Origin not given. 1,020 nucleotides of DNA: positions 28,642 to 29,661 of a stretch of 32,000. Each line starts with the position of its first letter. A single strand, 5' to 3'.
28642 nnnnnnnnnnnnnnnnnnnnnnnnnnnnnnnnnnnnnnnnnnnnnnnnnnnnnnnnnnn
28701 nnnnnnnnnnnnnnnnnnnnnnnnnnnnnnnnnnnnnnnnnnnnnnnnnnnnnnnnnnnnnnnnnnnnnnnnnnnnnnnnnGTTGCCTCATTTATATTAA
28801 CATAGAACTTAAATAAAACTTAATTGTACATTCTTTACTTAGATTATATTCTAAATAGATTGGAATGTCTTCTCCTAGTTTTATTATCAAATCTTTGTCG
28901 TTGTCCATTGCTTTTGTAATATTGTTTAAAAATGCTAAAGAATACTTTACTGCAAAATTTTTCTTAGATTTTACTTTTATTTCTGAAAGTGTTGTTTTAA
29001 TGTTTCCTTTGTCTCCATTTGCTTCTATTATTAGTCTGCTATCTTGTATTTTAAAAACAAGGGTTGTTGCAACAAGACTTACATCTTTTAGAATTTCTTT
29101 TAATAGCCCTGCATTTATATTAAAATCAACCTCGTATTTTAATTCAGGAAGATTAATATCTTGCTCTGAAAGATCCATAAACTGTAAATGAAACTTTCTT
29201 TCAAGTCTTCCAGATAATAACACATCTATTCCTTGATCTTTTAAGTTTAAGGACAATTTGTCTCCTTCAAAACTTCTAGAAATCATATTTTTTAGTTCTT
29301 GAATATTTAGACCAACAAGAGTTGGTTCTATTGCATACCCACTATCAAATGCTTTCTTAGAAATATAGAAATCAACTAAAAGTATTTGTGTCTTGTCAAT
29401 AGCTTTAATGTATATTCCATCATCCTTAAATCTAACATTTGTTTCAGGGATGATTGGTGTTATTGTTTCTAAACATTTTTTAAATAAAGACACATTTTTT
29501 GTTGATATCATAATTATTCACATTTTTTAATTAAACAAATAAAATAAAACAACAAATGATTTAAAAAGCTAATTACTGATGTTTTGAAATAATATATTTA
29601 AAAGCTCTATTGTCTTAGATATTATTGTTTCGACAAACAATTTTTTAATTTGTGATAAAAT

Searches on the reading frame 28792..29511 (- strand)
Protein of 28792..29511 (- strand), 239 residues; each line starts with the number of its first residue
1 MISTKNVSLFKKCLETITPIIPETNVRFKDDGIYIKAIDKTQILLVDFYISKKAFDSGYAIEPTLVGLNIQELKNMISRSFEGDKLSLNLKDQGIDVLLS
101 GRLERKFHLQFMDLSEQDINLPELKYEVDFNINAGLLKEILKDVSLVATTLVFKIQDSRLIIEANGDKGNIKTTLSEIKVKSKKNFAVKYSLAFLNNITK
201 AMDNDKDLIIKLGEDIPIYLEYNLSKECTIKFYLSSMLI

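Call 79: search_protein_families(library=pfam, proteins=[window:28792-29511:-], max_evalue=0.001)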
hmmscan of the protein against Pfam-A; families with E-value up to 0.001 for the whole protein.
window:28792-29511:- (239 aa): 2 families
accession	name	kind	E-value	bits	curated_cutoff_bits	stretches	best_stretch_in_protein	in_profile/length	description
PF00705.23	PCNA_N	-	9.7e-12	45.2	20.3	1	5-99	7-101/127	Proliferating cell nuclear antigen, N-terminal domain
PF02747.20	PCNA_C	-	2.4e-08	34.7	23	1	121-235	2-126/128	Proliferating cell nuclear antigen, C-terminal domain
